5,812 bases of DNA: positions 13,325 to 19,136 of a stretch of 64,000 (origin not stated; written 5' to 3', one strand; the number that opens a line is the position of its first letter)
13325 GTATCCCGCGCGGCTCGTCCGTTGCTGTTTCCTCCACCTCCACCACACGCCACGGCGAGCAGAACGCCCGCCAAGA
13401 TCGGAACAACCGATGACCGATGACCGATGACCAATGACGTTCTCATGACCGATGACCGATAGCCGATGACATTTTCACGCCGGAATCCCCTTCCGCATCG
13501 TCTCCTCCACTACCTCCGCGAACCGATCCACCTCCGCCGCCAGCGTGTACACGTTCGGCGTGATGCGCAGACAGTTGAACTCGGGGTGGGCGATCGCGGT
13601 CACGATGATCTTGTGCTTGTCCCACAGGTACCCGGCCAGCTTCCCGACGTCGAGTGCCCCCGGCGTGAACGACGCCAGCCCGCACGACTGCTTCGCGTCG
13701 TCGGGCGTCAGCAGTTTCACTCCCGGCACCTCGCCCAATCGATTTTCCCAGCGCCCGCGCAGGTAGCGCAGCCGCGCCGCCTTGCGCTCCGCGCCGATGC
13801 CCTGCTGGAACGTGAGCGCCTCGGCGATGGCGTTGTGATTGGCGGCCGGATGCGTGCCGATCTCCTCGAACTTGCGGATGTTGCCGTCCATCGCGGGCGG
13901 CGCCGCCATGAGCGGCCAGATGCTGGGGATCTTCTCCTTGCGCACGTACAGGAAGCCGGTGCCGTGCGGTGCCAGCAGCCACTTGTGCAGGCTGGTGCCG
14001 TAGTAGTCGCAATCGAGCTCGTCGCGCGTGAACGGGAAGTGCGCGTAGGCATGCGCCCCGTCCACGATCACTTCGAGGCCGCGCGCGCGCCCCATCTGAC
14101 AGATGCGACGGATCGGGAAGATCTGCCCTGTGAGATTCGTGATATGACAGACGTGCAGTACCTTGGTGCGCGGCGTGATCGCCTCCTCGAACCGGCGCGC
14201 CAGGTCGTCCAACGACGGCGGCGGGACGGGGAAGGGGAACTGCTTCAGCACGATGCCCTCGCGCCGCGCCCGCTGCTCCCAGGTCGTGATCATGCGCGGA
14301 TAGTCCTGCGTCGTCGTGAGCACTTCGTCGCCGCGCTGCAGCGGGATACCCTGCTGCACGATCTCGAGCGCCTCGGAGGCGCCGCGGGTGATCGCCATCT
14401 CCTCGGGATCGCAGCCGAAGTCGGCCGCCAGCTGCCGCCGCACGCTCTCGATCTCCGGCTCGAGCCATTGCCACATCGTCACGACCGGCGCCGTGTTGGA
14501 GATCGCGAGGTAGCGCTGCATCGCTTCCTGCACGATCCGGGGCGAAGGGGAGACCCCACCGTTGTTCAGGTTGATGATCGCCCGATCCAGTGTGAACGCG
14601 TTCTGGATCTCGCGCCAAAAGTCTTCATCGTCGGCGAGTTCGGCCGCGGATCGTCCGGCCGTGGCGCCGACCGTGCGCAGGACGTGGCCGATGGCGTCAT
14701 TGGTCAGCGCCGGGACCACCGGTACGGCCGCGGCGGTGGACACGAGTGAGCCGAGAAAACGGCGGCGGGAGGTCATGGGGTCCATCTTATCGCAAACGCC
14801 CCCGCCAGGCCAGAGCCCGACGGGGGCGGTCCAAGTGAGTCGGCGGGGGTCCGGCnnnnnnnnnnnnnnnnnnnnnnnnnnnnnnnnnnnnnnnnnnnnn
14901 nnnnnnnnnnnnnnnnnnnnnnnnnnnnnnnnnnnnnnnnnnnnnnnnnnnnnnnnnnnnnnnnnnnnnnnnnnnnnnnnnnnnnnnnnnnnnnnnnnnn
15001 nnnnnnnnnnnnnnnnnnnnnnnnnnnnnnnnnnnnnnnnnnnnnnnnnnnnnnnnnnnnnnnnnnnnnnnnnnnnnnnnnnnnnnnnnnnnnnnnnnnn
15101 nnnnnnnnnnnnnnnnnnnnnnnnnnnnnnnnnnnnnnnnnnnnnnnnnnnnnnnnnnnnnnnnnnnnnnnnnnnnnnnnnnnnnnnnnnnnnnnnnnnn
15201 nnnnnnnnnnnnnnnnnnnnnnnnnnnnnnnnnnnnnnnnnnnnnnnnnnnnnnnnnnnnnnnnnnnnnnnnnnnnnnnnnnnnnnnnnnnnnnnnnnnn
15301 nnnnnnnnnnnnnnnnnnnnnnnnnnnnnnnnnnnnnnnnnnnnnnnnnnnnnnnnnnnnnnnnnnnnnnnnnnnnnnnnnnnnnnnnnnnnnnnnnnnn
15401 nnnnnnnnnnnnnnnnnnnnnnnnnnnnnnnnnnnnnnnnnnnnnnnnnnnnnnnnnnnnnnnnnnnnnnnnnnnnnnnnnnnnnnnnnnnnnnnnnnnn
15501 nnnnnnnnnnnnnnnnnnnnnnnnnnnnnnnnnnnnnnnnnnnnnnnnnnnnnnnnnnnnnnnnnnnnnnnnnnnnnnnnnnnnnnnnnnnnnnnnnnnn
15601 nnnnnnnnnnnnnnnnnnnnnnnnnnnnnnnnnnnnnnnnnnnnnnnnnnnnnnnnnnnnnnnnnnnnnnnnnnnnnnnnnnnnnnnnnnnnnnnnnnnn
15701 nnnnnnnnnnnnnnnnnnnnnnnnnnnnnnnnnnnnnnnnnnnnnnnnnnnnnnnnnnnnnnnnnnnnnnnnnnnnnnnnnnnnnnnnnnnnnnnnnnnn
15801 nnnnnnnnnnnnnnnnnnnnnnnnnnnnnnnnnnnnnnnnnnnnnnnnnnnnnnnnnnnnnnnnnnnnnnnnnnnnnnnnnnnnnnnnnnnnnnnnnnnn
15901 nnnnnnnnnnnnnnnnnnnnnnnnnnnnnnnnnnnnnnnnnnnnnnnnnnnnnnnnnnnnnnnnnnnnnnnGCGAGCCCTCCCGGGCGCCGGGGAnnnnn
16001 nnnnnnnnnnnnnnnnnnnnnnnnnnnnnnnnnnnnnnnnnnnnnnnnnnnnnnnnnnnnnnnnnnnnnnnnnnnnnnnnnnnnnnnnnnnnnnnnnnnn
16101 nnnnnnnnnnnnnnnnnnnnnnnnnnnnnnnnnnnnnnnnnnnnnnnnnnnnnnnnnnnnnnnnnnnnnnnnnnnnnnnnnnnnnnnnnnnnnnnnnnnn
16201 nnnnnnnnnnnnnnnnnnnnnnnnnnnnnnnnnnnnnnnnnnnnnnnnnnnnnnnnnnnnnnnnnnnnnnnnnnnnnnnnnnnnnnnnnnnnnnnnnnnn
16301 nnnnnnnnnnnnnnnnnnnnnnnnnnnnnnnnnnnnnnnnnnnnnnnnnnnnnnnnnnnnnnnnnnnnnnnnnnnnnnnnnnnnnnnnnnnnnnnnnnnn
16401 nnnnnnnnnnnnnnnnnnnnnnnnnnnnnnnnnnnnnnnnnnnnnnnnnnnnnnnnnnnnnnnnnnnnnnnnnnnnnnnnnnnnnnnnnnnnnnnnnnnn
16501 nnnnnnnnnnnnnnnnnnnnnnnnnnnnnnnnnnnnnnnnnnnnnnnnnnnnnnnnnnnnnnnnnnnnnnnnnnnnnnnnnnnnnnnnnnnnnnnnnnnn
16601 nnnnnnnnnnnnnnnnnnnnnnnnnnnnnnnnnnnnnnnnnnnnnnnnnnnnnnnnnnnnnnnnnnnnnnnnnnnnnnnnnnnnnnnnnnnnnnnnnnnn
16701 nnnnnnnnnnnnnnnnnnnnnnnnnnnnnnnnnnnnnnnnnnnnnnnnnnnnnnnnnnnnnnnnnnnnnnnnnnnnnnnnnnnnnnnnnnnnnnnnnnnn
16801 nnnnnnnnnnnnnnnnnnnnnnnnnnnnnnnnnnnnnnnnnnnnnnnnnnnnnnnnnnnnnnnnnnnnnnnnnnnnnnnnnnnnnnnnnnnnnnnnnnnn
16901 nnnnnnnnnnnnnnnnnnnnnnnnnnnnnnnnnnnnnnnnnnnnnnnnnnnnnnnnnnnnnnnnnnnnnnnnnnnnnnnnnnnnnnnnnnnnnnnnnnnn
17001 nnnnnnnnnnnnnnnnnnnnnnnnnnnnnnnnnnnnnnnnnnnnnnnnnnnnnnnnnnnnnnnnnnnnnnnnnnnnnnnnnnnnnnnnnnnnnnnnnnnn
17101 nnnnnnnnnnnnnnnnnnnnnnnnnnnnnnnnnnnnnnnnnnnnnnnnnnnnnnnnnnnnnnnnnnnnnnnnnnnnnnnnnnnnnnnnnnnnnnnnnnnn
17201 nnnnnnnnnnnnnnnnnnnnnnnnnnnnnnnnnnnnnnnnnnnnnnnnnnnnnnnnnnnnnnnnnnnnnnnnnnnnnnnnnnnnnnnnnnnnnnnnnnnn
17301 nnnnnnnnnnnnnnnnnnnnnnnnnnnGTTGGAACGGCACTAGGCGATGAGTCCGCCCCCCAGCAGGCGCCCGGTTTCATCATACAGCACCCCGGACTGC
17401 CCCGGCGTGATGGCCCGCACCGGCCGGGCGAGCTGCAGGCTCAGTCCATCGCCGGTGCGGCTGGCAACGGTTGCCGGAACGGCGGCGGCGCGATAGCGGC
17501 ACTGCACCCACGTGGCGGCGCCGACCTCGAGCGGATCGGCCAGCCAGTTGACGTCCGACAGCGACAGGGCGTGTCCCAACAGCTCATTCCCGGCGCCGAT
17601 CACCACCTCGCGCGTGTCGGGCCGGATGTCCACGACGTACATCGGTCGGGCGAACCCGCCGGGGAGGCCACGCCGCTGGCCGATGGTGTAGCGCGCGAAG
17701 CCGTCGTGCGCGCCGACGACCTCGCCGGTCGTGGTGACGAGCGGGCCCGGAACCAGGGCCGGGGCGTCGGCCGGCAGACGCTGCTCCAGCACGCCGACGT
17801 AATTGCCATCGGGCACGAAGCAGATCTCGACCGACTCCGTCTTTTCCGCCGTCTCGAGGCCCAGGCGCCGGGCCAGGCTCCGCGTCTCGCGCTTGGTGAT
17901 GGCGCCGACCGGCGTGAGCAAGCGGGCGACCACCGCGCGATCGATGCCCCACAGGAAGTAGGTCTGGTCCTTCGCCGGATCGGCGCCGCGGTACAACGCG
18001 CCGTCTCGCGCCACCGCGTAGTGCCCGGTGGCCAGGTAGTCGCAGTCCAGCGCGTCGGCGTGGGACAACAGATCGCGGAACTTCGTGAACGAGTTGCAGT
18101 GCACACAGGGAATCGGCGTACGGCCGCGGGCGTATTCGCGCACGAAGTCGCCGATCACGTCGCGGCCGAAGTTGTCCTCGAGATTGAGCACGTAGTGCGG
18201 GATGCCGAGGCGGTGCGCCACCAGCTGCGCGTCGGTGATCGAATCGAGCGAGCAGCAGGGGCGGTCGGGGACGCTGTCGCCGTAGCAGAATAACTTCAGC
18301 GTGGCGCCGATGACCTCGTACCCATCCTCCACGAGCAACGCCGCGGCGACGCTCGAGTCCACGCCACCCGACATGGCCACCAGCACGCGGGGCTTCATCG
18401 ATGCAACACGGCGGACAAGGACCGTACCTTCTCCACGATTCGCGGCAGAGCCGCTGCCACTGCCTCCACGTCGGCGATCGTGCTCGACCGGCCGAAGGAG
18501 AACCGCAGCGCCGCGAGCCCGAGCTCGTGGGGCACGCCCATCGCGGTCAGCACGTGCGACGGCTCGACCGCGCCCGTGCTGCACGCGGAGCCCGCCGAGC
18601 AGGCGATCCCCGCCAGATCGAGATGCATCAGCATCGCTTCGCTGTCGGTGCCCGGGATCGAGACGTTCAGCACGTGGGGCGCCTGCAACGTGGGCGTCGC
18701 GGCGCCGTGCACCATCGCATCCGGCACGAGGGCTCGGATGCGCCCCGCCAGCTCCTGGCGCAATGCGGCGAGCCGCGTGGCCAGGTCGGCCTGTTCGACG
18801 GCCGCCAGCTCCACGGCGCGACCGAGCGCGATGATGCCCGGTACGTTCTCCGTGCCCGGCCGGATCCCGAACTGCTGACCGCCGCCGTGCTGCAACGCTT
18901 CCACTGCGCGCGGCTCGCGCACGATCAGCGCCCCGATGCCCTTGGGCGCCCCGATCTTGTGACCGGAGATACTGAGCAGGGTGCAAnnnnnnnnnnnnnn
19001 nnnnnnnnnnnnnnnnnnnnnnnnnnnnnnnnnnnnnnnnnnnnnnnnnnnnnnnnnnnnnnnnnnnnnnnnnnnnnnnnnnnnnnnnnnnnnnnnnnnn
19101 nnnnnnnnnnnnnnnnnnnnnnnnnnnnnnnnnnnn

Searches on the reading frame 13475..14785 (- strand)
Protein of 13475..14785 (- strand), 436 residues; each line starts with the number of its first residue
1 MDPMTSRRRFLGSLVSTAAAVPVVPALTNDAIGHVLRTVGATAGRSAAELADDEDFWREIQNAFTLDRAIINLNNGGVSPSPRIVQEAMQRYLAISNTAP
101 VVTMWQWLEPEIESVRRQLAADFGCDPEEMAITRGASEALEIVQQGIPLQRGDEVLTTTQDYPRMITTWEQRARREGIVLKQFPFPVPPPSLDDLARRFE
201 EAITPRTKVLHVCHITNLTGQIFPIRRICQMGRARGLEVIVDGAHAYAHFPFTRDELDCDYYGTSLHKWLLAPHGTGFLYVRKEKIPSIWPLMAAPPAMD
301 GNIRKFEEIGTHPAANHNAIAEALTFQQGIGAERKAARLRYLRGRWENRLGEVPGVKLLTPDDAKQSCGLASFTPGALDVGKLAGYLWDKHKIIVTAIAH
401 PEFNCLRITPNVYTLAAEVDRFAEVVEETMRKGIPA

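Call 68: search_protein_families(library=pfam, proteins=[window:13475-14785:-], max_evalue=0.00001)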
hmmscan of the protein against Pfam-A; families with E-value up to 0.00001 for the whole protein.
window:13475-14785:- (436 aa): 4 families
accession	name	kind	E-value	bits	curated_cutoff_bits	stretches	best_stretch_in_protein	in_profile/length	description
PF00266.25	Aminotran_5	-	1.2e-41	143.4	21.5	1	72-397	2-337/371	Aminotransferase class-V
PF00155.27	Aminotran_1_2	-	3.8e-08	33.4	19.7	1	112-424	44-359/361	Aminotransferase class I and II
PF01041.23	DegT_DnrJ_EryC1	-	4.9e-06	26.4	19.8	0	133-247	45-150/360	DegT/DnrJ/EryC1/StrS aminotransferase family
PF01053.26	Cys_Met_Meta_PP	-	5.7e-06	25.6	27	1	149-247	88-178/381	Cys/Met metabolism PLP-dependent enzyme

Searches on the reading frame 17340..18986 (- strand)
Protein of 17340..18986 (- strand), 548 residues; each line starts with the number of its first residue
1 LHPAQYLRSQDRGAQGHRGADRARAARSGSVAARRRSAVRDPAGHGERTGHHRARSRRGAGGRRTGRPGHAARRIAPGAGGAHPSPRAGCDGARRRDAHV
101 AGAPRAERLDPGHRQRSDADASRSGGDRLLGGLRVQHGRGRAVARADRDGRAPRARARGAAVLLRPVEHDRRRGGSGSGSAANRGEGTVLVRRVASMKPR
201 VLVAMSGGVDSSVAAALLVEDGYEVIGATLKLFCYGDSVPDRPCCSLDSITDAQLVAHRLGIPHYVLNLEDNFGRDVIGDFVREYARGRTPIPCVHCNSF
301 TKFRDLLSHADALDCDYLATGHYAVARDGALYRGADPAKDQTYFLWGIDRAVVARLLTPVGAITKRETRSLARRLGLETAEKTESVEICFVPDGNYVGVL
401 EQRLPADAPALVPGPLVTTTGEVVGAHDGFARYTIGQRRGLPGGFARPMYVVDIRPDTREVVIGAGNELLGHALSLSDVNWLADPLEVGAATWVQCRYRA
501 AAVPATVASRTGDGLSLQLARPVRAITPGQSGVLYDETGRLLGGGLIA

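Call 69: search_protein_families(library=pfam, proteins=[window:17340-18986:-], max_evalue=0.00001)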
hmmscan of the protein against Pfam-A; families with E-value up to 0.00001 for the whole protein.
window:17340-18986:- (548 aa): 3 families
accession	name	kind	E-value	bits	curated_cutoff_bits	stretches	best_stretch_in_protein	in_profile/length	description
PF03054.22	tRNA_Me_trans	-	9.4e-64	215.2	20.6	1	200-392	2-201/202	tRNA methyl transferase HUP domain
PF20259.3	tRNA_Me_trans_M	-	4e-14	52.3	27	1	413-464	12-65/66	tRNA methyl transferase PRC-barrel domain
PF20258.4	tRNA_Me_trans_C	-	6.3e-14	52.5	20.6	1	473-547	3-77/77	Aminomethyltransferase beta-barrel domain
